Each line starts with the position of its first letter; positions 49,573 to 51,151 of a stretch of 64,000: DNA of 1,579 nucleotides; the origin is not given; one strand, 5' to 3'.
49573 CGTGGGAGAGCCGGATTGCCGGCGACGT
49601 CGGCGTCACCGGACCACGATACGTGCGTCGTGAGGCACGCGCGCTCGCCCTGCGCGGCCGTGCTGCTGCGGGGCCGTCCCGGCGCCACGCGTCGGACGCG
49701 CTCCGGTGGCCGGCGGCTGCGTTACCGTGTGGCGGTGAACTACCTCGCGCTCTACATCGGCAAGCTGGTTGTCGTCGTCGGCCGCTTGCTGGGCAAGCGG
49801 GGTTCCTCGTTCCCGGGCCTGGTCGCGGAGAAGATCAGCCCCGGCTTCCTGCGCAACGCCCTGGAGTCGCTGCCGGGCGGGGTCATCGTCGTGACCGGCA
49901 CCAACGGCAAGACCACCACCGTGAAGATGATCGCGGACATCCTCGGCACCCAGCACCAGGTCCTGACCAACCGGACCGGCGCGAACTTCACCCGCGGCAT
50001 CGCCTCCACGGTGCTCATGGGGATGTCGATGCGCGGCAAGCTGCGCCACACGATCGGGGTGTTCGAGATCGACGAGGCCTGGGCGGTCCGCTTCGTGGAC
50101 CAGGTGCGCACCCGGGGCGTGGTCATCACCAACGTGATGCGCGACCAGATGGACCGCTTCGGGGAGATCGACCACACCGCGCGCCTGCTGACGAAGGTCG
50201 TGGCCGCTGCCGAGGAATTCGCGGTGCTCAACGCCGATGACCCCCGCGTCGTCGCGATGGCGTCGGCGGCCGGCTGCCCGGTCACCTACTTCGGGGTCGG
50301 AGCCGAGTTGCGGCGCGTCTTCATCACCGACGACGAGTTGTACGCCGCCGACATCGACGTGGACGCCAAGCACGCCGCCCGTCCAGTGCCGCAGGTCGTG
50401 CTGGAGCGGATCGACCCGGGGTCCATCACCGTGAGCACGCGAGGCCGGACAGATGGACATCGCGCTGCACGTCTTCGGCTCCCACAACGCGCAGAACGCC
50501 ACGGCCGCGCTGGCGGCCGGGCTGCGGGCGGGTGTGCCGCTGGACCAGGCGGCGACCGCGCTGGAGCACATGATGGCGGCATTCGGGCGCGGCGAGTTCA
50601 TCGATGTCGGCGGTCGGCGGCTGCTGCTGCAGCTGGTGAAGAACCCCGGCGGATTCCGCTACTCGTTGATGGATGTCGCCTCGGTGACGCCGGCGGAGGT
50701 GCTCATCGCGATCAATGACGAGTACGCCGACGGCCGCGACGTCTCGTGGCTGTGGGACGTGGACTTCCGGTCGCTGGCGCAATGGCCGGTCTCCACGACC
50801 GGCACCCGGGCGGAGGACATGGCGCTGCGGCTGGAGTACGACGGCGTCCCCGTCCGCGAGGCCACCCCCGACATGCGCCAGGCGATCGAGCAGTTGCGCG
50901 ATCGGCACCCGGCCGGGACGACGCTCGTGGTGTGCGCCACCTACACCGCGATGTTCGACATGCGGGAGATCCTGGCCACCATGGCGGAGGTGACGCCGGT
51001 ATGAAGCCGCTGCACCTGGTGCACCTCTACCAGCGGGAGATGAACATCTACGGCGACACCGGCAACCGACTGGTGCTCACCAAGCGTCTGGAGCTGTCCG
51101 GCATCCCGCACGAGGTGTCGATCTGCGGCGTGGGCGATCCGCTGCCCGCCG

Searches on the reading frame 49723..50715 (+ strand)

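Call 38: search_protein_families(library=pfam, proteins=[window:49723-50715:+], max_evalue=0.01)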
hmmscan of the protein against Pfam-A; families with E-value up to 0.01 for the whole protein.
window:49723-50715:+ (331 aa): 1 family
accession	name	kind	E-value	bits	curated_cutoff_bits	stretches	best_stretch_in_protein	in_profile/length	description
PF08245.18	Mur_ligase_M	-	3.8e-17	63.3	24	1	57-197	1-152/200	Mur ligase middle domain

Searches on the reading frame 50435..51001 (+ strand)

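Call 38: search_protein_families(library=pfam, proteins=[window:50435-51001:+], max_evalue=0.01)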
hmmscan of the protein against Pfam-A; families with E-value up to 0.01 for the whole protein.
window:50435-51001:+ (189 aa): 1 family
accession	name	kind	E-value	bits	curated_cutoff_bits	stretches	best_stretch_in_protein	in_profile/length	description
PF08353.15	MurT_C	-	1.6e-27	96.1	25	1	67-173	1-110/110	MurT ligase C-terminal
